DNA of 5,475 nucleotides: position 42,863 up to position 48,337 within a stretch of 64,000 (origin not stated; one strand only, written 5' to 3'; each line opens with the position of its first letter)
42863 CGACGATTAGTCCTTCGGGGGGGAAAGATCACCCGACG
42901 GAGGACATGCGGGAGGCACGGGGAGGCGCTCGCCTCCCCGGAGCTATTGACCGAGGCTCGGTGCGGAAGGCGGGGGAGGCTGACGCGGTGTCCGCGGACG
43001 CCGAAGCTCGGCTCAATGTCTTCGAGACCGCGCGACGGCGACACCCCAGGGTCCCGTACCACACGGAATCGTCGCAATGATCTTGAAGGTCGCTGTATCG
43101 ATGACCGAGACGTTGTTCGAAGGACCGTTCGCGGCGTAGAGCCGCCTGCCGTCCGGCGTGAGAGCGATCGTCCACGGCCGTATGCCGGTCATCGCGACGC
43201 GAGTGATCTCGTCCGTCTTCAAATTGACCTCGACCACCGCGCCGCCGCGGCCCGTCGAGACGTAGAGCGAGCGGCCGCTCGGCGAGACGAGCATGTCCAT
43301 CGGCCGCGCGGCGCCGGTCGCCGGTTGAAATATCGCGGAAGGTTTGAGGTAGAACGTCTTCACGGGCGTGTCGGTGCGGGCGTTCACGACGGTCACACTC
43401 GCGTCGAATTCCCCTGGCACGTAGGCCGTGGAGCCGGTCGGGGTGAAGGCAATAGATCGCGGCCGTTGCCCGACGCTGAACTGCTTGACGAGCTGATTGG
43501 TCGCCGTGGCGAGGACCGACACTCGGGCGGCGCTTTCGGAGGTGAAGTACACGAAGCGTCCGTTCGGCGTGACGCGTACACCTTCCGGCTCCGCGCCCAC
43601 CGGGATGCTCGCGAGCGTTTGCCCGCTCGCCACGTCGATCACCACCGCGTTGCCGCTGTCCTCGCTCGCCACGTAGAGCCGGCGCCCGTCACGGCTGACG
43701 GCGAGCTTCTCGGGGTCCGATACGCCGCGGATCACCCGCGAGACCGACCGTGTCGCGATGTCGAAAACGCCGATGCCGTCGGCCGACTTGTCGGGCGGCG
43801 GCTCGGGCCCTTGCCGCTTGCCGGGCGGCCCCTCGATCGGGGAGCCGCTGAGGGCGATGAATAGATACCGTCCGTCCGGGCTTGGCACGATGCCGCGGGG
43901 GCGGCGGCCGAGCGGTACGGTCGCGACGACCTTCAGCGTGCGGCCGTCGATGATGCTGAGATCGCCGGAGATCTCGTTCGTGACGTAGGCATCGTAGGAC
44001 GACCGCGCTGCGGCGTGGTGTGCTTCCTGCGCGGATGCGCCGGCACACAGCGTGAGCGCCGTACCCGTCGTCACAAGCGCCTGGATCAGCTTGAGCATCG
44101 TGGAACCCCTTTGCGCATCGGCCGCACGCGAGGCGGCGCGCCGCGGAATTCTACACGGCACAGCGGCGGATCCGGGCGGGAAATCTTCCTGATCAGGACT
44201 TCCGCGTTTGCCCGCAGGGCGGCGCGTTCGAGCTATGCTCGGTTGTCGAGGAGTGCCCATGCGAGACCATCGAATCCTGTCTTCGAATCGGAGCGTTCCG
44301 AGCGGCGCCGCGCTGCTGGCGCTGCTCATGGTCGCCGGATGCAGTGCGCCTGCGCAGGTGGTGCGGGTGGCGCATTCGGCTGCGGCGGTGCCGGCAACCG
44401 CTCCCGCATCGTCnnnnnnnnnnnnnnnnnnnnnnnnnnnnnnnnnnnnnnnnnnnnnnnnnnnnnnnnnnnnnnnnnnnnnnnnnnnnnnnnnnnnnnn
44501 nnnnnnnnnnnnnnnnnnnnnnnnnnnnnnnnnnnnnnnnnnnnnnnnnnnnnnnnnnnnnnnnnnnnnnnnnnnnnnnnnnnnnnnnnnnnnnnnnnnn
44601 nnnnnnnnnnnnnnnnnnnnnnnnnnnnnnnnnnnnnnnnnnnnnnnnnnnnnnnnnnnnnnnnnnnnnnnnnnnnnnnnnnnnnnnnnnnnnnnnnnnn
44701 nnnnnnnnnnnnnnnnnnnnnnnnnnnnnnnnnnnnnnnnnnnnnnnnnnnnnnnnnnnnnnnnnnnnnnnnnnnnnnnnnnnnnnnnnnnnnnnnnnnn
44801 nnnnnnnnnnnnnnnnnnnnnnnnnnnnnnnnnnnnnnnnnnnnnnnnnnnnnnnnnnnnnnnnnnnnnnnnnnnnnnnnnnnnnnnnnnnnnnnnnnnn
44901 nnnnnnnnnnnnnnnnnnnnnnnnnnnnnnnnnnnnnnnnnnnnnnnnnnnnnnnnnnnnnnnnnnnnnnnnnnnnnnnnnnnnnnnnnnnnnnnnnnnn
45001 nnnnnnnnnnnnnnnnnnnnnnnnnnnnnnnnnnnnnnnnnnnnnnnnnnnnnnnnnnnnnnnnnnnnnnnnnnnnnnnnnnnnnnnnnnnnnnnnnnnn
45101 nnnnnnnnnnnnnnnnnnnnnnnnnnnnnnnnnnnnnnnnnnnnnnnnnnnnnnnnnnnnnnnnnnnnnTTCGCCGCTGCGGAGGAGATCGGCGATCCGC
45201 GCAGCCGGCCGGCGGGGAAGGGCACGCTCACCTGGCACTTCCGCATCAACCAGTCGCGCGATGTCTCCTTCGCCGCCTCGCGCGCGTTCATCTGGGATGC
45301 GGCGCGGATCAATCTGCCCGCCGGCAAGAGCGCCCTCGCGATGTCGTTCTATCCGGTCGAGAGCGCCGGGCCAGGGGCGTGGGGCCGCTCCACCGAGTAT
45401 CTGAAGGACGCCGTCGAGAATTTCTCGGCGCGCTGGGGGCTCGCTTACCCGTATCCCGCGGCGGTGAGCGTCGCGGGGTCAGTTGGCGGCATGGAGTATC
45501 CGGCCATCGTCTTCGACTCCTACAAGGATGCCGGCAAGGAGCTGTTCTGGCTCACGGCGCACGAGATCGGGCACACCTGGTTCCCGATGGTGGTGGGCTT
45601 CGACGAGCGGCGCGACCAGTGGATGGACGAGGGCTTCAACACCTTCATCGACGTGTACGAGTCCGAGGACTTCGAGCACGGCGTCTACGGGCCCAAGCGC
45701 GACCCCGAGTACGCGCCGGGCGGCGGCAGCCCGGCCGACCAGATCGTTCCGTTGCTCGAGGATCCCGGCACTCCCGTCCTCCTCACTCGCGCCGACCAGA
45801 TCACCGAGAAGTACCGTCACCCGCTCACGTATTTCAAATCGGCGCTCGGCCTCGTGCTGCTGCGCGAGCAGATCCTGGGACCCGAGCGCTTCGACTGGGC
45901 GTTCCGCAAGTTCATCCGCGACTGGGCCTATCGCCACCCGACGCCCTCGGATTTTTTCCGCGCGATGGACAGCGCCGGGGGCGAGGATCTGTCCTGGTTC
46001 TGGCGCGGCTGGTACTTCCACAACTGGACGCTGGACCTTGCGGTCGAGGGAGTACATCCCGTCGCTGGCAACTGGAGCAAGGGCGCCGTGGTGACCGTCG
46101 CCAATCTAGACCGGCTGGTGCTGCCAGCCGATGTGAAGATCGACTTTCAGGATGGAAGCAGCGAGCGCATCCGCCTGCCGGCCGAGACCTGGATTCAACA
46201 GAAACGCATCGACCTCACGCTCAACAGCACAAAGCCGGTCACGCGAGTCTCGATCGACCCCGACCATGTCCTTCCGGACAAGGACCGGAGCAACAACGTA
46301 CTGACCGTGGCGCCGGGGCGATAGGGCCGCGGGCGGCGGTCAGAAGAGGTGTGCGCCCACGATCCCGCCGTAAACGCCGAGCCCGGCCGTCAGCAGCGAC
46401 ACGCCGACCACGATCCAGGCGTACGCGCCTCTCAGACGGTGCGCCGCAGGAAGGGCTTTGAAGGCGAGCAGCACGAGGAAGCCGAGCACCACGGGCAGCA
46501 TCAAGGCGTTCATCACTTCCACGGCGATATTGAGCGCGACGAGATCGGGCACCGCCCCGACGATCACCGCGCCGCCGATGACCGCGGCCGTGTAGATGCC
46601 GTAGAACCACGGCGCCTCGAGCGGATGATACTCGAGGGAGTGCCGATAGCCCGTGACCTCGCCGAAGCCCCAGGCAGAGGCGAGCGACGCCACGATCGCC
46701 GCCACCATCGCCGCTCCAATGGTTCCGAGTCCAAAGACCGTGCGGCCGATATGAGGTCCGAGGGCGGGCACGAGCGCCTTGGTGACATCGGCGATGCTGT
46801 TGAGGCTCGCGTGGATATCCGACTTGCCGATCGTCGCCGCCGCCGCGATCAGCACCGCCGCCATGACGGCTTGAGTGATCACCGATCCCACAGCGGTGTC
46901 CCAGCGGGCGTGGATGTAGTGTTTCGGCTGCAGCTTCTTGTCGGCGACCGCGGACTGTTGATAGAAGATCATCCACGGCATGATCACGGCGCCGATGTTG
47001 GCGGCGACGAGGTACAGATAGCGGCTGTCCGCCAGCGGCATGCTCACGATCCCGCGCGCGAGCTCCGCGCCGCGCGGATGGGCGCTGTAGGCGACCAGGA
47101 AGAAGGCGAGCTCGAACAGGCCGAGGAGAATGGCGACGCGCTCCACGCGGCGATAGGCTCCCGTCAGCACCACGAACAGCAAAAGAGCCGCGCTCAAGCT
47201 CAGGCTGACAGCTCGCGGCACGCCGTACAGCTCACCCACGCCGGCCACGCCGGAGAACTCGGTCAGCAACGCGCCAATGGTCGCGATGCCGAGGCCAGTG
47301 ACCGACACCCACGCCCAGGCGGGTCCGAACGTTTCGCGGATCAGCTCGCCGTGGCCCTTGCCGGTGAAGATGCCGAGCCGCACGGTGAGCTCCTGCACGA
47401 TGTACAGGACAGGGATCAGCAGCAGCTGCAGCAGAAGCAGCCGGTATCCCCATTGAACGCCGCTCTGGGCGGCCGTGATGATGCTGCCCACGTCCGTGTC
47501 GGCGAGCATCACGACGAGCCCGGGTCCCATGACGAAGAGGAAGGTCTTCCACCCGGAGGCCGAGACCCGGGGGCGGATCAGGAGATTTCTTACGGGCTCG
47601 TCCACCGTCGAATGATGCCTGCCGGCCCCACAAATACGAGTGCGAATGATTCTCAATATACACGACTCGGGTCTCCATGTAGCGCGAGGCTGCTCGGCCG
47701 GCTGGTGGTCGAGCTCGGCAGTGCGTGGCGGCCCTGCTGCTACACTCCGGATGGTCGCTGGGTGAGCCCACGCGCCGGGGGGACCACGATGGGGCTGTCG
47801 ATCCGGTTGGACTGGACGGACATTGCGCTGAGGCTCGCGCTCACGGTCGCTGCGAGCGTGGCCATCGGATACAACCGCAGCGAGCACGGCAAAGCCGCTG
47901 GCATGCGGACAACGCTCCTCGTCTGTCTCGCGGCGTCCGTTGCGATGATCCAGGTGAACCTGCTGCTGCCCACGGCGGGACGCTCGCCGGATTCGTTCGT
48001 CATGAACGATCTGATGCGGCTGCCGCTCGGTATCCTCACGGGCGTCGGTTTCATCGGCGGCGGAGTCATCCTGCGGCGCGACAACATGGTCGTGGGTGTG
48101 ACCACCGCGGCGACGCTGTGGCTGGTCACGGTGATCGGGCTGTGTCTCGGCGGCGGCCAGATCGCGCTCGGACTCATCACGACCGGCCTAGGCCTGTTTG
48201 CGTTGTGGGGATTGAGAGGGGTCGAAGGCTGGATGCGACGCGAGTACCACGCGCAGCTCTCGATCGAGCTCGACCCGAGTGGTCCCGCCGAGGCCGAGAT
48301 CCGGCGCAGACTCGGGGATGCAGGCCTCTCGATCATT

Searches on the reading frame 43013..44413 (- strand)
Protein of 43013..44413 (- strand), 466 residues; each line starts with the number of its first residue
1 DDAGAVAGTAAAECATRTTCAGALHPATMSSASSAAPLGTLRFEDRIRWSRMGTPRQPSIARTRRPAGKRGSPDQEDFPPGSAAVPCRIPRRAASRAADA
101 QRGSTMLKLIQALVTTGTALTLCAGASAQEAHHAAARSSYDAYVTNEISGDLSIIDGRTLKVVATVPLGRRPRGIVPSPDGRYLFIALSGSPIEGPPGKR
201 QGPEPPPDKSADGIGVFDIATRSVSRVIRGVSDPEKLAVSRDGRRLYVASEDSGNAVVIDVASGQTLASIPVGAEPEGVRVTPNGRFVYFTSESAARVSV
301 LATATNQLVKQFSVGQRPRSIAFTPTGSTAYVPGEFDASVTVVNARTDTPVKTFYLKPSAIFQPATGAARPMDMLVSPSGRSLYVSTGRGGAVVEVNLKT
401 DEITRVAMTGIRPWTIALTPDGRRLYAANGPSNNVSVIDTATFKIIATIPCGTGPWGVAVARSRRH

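Call 49: search_protein_families(library=pfam, proteins=[window:43013-44413:-], max_evalue=0.001)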
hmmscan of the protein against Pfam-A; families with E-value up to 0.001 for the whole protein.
window:43013-44413:- (466 aa): 10 families
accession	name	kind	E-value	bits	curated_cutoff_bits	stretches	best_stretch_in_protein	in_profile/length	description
PF10282.15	Lactonase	-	1.9e-21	77.1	21.7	2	279-439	148-319/344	Lactonase, 7-bladed beta-propeller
PF21783.3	YNCE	-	4.5e-14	53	27.1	1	210-280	262-332/339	YNCE-like beta-propeller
PF02239.22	Cytochrom_D1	-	3.4e-12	46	25.5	1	239-314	43-117/368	Cytochrome D1 heme domain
PF25174.1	Beta-prop_THOC3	-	2.3e-10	40.4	305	1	235-355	50-168/272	THOC3 beta-propeller domain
PF08450.18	SGL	-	3e-06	27.4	26.3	0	216-332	117-242/246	SMP-30/Gluconolactonase/LRE-like region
PF07676.18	PD40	-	9.3e-06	25.9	20.9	0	280-293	15-28/38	WD40-like Beta Propeller Repeat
PF01436.27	NHL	-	1.7e-05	25.1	20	0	275-288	3-16/28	NHL repeat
PF23414.1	Beta-prop_EML_2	-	3.4e-05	23.8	90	0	281-355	6-78/266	Echinoderm microtubule-associated protein second beta-propeller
PF16819.11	DUF5074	-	9.5e-05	22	27.2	0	213-397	118-268/353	Domain of unknown function (DUF5074)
PF01731.26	Arylesterase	-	0.00032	21.3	21.3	0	222-251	44-73/86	Arylesterase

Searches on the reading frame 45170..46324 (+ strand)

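Call 50: search_protein_families(library=pfam, proteins=[window:45170-46324:+], max_evalue=0.001)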
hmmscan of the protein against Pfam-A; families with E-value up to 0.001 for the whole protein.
window:45170-46324:+ (384 aa): 1 family
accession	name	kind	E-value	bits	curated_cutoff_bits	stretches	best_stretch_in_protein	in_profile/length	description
PF01433.26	Peptidase_M1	-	1e-13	51.9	27.7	1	114-281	53-218/218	Peptidase family M1 domain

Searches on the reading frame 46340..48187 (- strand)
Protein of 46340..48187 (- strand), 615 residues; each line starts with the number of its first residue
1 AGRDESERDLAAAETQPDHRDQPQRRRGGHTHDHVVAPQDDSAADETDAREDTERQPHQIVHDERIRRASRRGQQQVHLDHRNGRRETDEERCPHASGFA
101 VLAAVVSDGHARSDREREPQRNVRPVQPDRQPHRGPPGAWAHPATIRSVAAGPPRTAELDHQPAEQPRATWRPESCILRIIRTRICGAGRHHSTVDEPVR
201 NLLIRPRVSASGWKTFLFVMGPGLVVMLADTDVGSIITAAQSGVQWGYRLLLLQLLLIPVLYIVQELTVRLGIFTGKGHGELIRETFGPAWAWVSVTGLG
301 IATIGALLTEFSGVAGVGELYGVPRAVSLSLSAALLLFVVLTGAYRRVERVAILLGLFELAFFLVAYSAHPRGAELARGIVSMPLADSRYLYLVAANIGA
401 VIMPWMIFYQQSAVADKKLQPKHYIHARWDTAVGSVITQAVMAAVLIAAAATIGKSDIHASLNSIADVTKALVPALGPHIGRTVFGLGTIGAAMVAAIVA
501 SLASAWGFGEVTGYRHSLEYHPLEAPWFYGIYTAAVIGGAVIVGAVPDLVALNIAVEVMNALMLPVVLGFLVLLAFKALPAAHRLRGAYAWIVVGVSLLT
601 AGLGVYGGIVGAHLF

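Call 80: search_protein_families(library=pfam, proteins=[window:46340-48187:-], max_evalue=0.001)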
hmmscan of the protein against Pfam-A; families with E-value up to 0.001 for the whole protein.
window:46340-48187:- (615 aa): 1 family
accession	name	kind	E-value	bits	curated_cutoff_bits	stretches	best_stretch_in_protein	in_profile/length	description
PF01566.24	Nramp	-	3.5e-67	227.4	29.8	1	237-575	2-344/357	Natural resistance-associated macrophage protein-like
